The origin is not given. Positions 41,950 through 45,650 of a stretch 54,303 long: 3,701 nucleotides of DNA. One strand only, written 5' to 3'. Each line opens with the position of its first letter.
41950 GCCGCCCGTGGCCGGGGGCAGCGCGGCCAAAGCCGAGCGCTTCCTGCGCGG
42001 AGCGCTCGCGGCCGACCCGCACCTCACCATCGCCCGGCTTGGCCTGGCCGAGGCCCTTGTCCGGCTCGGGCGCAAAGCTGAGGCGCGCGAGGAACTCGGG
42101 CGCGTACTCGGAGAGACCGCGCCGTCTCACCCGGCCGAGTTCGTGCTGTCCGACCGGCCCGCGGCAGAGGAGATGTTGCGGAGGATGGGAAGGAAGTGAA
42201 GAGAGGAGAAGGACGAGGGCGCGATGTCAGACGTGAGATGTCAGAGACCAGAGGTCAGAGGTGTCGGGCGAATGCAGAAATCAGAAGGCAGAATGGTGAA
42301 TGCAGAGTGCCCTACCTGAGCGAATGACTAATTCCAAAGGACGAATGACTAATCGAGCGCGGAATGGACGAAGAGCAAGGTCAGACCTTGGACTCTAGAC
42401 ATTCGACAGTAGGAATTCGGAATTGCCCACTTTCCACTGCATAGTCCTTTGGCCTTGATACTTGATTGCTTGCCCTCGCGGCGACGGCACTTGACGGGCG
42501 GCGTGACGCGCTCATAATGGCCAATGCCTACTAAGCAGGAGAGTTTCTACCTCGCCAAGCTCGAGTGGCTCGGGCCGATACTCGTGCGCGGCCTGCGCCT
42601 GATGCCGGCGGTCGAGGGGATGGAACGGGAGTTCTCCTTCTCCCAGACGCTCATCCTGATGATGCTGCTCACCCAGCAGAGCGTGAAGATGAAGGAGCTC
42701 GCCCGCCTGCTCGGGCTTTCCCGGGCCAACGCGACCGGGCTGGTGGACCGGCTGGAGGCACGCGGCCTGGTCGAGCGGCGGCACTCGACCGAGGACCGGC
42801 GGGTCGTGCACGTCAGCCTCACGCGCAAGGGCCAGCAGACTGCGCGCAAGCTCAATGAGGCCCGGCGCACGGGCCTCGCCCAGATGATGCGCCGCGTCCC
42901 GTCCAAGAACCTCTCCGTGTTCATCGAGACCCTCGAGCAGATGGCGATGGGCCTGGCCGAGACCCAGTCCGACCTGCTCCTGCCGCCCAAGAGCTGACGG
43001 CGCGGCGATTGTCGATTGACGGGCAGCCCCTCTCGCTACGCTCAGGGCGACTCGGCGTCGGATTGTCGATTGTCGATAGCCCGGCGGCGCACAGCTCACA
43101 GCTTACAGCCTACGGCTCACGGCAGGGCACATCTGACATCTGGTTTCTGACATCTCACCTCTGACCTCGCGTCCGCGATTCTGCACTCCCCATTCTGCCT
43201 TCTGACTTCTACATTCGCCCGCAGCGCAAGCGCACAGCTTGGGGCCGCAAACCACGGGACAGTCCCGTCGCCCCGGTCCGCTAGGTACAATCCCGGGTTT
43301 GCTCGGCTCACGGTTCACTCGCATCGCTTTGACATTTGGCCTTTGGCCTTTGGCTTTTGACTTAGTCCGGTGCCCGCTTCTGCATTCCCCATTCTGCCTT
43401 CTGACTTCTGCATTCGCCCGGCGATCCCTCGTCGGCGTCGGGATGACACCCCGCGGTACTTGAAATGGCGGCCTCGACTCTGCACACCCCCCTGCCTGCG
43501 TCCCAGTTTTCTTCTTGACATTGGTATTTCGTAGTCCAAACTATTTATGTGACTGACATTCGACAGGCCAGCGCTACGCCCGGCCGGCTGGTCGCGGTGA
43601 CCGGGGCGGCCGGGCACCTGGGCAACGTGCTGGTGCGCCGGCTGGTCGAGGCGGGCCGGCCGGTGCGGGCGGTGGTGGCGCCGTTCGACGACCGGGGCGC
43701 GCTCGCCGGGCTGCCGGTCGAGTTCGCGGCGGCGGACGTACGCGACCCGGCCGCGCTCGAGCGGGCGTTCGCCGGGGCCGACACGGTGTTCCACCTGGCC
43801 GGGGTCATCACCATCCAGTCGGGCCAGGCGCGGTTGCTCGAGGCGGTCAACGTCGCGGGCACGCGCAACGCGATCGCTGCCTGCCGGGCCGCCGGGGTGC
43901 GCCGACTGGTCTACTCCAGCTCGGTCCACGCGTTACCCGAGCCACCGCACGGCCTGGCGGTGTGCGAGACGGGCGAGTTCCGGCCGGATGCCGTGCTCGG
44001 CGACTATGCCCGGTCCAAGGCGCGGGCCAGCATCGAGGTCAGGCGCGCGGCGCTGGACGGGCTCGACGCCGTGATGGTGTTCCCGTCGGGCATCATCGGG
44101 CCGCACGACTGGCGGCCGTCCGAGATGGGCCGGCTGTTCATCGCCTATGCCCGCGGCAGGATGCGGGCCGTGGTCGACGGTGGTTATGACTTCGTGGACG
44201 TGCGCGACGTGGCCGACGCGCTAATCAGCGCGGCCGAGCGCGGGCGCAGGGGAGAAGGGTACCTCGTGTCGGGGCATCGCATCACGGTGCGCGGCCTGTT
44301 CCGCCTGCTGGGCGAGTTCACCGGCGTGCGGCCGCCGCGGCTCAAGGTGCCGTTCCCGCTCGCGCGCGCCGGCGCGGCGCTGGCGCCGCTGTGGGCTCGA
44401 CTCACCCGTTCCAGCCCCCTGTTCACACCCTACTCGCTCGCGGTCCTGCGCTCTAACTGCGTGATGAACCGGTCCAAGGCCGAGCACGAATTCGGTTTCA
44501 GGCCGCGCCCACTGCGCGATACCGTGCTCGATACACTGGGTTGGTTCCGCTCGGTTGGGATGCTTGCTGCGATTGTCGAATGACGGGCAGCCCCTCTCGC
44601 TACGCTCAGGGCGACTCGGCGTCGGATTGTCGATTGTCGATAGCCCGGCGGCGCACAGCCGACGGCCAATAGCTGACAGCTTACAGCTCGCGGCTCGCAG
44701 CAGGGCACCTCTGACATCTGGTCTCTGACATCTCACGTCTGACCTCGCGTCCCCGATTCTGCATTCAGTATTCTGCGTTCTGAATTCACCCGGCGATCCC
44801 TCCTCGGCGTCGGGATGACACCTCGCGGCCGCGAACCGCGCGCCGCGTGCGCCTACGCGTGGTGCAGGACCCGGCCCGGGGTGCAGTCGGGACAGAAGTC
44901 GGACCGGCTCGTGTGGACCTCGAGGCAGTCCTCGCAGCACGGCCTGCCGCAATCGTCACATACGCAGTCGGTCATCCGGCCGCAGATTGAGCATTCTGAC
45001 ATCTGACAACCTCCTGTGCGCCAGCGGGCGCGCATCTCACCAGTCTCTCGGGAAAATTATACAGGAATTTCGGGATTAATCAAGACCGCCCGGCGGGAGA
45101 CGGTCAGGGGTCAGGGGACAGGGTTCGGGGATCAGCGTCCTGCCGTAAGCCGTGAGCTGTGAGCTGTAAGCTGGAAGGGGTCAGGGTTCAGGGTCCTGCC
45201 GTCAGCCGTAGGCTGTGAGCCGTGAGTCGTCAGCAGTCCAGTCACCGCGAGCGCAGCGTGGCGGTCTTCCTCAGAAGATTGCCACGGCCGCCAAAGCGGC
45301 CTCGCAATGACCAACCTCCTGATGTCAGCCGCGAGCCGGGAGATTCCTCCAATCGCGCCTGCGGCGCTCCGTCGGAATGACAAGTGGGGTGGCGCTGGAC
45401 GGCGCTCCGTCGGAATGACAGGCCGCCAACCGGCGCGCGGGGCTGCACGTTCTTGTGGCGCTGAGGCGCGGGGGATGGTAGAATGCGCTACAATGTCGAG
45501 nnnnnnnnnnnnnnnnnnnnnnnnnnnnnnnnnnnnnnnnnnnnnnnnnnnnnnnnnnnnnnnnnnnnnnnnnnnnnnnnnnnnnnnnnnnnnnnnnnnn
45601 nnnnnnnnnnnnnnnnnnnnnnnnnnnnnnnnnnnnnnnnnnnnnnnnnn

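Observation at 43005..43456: Composite repeat R1/R2 placed immediately after two stop codons, with copy-number differences in whole heptads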

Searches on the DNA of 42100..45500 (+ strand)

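Call 10: search_rna_families(source=window, start=42100, end=45500, threshold=evalue, max_evalue=5)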
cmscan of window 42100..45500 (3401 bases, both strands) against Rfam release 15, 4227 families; matches with E-value up to 5: 1.
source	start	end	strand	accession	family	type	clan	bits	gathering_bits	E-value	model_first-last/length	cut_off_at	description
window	42268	42321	+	RF01126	sR41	Gene; snRNA; snoRNA; CD-box;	-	14.1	54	4.5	1-53/53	no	Small nucleolar RNA sR41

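Call 99: search_rna_families(sources=[L014, L016, L018, L022, L023, L027, L001], threshold=evalue, max_evalue=1)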
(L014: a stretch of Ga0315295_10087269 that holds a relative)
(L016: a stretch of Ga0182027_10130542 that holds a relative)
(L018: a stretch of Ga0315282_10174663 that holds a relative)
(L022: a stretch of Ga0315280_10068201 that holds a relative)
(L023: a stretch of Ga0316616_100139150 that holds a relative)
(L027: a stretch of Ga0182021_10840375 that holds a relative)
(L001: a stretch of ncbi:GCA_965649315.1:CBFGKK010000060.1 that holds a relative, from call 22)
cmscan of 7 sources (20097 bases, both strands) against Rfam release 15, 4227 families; matches with E-value up to 1: 1.
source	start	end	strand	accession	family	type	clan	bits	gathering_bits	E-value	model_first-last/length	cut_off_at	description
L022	2697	2731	-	RF01346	CRISPR-DR36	Gene; CRISPR;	-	23.1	38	0.34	1-36/36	no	CRISPR RNA direct repeat element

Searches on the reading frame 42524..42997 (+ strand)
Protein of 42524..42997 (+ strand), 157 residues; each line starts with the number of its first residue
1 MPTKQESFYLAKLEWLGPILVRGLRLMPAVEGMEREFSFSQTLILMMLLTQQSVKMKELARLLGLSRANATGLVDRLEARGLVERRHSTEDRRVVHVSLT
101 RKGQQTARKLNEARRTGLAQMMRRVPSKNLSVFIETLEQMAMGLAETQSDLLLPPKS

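Call 15: find_encoding_contigs(protein=window:42524-42997:+, flank=10000, max_places=10)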
Protein window:42524-42997:+ (157 aa): no gene with exactly this product is on record in the collection.

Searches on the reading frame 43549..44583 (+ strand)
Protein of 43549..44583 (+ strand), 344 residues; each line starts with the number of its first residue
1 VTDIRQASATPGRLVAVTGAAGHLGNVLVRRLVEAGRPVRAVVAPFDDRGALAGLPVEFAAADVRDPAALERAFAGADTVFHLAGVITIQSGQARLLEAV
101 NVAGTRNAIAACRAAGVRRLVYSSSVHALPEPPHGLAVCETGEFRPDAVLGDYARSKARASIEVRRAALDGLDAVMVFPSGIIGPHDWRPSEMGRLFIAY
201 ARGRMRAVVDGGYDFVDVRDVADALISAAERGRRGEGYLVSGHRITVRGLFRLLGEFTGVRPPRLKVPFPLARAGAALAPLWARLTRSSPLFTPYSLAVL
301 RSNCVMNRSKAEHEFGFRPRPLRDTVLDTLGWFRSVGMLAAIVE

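Call 16: find_encoding_contigs(protein=window:43549-44583:+, flank=10000, max_places=10)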
Protein window:43549-44583:+ (344 aa): no gene with exactly this product is on record in the collection.

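Call 21: find_homologous_proteins(query=window:43549-44583:+, max_evalue=1e-30)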
Query window:43549-44583:+ (344 aa): 5438 proteins with E <= 1e-30 among 8000 candidates; the best 120 are listed.
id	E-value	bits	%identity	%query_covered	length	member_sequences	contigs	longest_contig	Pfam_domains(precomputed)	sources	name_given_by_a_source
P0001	2.4e-218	742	99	100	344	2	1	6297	PF16363.12,PF02719.22,PF05368.20,PF01073.26,PF07993.19,PF13460.13,PF01370.28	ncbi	-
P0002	1.3e-168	579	83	95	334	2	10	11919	PF16363.12,PF02719.22,PF05368.20,PF01073.26,PF07993.19,PF13460.13,PF01370.28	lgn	-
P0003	2.6e-168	578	79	99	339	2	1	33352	PF16363.12,PF02719.22,PF05368.20,PF01073.26,PF07993.19,PF13460.13,PF01370.28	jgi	jgi:dihydroflavonol-4-reductase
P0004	9.9e-124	431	64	94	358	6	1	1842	PF04321.24,PF16363.12,PF02719.22,PF05368.20,PF01073.26,PF07993.19,PF13460.13,PF01370.28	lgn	-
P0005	1.5e-123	431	64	95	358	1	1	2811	PF04321.24,PF16363.12,PF02719.22,PF05368.20,PF01073.26,PF07993.19,PF13460.13,PF01370.28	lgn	-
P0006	1.3e-122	427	63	94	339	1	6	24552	PF04321.24,PF16363.12,PF02719.22,PF05368.20,PF01073.26,PF07993.19,PF13460.13,PF01370.28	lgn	-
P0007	1.5e-122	427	63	95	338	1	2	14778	PF08659.17,PF04321.24,PF16363.12,PF02719.22,PF05368.20,PF01073.26,PF07993.19,PF13460.13,PF01370.28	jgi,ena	-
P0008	1.9e-122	427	65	94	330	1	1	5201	PF16363.12,PF02719.22,PF05368.20,PF01073.26,PF07993.19,PF13460.13,PF01370.28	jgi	jgi:dihydroflavonol-4-reductase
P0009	9.9e-122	425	63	95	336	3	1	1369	PF16363.12,PF02719.22,PF05368.20,PF01073.26,PF07993.19,PF13460.13,PF01370.28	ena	-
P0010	2.3e-121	423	62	94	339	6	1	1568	PF16363.12,PF02719.22,PF05368.20,PF01073.26,PF07993.19,PF13460.13,PF01370.28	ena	-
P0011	5.9e-121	422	63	95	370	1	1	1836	PF16363.12,PF02719.22,PF05368.20,PF01073.26,PF07993.19,PF13460.13,PF01370.28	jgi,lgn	-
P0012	9.1e-121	421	63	94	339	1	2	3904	PF16363.12,PF02719.22,PF05368.20,PF01073.26,PF07993.19,PF13460.13,PF01370.28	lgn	-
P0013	1.2e-120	421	63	95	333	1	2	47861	PF04321.24,PF16363.12,PF02719.22,PF05368.20,PF01073.26,PF07993.19,PF13460.13,PF01370.28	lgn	-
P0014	1.5e-120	421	63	95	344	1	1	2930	PF16363.12,PF02719.22,PF05368.20,PF01073.26,PF07993.19,PF13460.13,PF01370.28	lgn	-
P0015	5.1e-120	419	63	94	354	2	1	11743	PF04321.24,PF16363.12,PF02719.22,PF05368.20,PF01073.26,PF07993.19,PF13460.13,PF01370.28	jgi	jgi:dihydroflavonol-4-reductase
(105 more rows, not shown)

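Call 22: find_encoding_contigs(protein=P0001, flank=10000, max_places=10)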
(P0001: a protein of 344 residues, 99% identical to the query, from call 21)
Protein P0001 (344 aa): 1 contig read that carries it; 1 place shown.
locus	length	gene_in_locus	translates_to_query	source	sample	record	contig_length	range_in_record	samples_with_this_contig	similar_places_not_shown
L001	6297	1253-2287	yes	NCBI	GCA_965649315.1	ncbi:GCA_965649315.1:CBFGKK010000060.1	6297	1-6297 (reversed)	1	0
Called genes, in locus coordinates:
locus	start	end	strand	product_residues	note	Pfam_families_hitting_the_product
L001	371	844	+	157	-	PF09339:HTH_IclR (weak), PF01978:TrmB (weak), PF22381:Staph_reg_Sar_Rot, PF01047:MarR, PF12802:MarR_2, PF13463:HTH_27 (weak)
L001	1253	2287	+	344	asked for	PF05368:NmrA, PF01073:3Beta_HSD, PF01370:Epimerase, PF02719:Polysacc_synt_2 (weak), PF13460:NAD_binding_10, PF16363:GDP_Man_Dehyd, PF07993:NAD_binding_4 (weak)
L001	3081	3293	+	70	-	-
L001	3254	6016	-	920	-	PF00082:Peptidase_S8, PF13860:FlgD_ig (weak)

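Call 23: find_encoding_contigs(protein=P0002, flank=10000, max_places=10)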
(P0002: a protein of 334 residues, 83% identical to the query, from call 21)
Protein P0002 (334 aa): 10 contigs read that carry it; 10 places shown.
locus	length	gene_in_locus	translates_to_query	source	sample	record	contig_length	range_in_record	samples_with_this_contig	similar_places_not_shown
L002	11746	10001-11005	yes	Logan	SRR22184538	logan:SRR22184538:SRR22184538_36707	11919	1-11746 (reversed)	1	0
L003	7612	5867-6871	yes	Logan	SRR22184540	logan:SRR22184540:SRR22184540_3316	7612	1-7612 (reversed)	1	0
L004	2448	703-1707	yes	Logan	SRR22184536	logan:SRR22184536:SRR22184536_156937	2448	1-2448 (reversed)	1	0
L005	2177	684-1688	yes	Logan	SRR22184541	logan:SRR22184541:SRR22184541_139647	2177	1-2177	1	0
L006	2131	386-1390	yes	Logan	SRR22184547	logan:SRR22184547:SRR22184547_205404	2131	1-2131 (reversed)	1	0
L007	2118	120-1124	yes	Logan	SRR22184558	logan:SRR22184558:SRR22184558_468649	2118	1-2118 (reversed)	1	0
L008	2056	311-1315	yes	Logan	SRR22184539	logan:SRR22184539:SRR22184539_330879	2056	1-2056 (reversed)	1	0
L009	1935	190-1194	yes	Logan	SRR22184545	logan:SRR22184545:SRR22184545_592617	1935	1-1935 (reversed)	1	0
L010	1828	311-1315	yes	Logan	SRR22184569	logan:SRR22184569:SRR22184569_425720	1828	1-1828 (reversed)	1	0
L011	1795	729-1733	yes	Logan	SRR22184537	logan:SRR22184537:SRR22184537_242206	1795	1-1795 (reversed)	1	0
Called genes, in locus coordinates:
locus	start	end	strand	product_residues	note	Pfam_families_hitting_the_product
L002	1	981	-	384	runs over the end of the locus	?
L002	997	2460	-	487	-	PF13360:PQQ_2, PF13570:Beta-prop_ACSF4 (weak), PF25293:Beta-prop_EMC1_N (faint)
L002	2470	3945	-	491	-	PF13360:PQQ_2, PF13860:FlgD_ig (weak)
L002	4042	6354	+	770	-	PF03176:MMPL, PF02460:Patched (faint), PF12349:Sterol-sensing, PF03176:MMPL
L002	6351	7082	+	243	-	PF17131:TP_0789-like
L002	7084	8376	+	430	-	-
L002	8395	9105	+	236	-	PF14559:TPR_19 (weak)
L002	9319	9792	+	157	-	PF09339:HTH_IclR (faint), PF01978:TrmB (weak), PF22381:Staph_reg_Sar_Rot, PF01047:MarR, PF12802:MarR_2, PF13463:HTH_27 (weak)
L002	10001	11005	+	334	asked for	PF01073:3Beta_HSD, PF01370:Epimerase, PF02719:Polysacc_synt_2 (weak), PF05368:NmrA, PF13460:NAD_binding_10, PF16363:GDP_Man_Dehyd, PF07993:NAD_binding_4 (weak)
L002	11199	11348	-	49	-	-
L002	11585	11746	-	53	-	?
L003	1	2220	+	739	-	?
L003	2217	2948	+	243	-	PF17131:TP_0789-like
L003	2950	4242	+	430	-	-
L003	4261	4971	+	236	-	PF14559:TPR_19 (weak)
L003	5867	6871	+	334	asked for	PF01073:3Beta_HSD, PF01370:Epimerase, PF02719:Polysacc_synt_2 (weak), PF05368:NmrA, PF13460:NAD_binding_10, PF16363:GDP_Man_Dehyd, PF07993:NAD_binding_4 (weak)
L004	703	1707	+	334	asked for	PF01073:3Beta_HSD, PF01370:Epimerase, PF02719:Polysacc_synt_2 (weak), PF05368:NmrA, PF13460:NAD_binding_10, PF16363:GDP_Man_Dehyd, PF07993:NAD_binding_4 (weak)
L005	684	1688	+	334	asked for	PF01073:3Beta_HSD, PF01370:Epimerase, PF02719:Polysacc_synt_2 (weak), PF05368:NmrA, PF13460:NAD_binding_10, PF16363:GDP_Man_Dehyd, PF07993:NAD_binding_4 (weak)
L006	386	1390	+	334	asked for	PF01073:3Beta_HSD, PF01370:Epimerase, PF02719:Polysacc_synt_2 (weak), PF05368:NmrA, PF13460:NAD_binding_10, PF16363:GDP_Man_Dehyd, PF07993:NAD_binding_4 (weak)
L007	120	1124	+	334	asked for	PF01073:3Beta_HSD, PF01370:Epimerase, PF02719:Polysacc_synt_2 (weak), PF05368:NmrA, PF13460:NAD_binding_10, PF16363:GDP_Man_Dehyd, PF07993:NAD_binding_4 (weak)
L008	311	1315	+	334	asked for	PF01073:3Beta_HSD, PF01370:Epimerase, PF02719:Polysacc_synt_2 (weak), PF05368:NmrA, PF13460:NAD_binding_10, PF16363:GDP_Man_Dehyd, PF07993:NAD_binding_4 (weak)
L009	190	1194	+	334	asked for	PF01073:3Beta_HSD, PF01370:Epimerase, PF02719:Polysacc_synt_2 (weak), PF05368:NmrA, PF13460:NAD_binding_10, PF16363:GDP_Man_Dehyd, PF07993:NAD_binding_4 (weak)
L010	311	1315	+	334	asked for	PF01073:3Beta_HSD, PF01370:Epimerase, PF02719:Polysacc_synt_2 (weak), PF05368:NmrA, PF13460:NAD_binding_10, PF16363:GDP_Man_Dehyd, PF07993:NAD_binding_4 (weak)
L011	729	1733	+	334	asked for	PF01073:3Beta_HSD, PF01370:Epimerase, PF02719:Polysacc_synt_2 (weak), PF05368:NmrA, PF13460:NAD_binding_10, PF16363:GDP_Man_Dehyd, PF07993:NAD_binding_4 (weak)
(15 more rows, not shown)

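Call 24: find_encoding_contigs(protein=P0003, flank=10000, max_places=10)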
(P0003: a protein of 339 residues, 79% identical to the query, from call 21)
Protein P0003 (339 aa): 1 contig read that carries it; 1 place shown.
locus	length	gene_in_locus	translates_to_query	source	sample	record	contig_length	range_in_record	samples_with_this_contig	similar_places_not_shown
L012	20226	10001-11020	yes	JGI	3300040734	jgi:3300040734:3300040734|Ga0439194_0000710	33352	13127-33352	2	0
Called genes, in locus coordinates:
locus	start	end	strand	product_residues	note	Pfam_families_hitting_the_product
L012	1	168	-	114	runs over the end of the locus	PF00886:Ribosomal_S16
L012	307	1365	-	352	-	PF06103:DUF948 (faint), PF02646:RmuC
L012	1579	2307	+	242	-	PF21033:RMD1-3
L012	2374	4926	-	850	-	PF02239:Cytochrom_D1 (faint), PF21783:YNCE (faint), PF25174:Beta-prop_THOC3 (faint), PF10282:Lactonase (weak), PF25168:Beta-prop_WDR36-Utp21_2nd (faint)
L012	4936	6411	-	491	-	PF13360:PQQ_2 (weak), PF13860:FlgD_ig (weak)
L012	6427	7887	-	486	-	PF13360:PQQ_2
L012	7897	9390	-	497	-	PF13360:PQQ_2, PF13860:FlgD_ig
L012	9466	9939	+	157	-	PF01978:TrmB (faint), PF12802:MarR_2, PF22381:Staph_reg_Sar_Rot (weak), PF01047:MarR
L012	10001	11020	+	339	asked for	PF01370:Epimerase, PF02719:Polysacc_synt_2 (weak), PF05368:NmrA, PF01073:3Beta_HSD, PF13460:NAD_binding_10, PF16363:GDP_Man_Dehyd, PF07993:NAD_binding_4 (weak)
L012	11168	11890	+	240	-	PF14559:TPR_19 (weak)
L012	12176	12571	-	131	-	PF04205:FMN_bind (weak)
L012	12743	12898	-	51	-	-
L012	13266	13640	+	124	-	-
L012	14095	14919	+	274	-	-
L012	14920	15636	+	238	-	-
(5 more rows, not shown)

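Call 62: list_cluster_members(proteins=[P0001, P0003])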
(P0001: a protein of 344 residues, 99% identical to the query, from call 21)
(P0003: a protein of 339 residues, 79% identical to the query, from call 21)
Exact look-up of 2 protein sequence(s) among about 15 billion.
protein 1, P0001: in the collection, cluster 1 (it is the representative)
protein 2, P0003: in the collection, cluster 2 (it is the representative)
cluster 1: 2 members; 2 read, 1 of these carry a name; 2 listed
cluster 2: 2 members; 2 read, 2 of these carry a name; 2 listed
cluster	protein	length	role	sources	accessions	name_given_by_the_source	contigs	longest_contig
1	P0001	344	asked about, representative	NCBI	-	-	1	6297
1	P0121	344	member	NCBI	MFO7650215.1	MAG: SDR family oxidoreductase [bacterium]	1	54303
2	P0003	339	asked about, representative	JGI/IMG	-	dihydroflavonol-4-reductase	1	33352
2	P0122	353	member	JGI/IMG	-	dihydroflavonol-4-reductase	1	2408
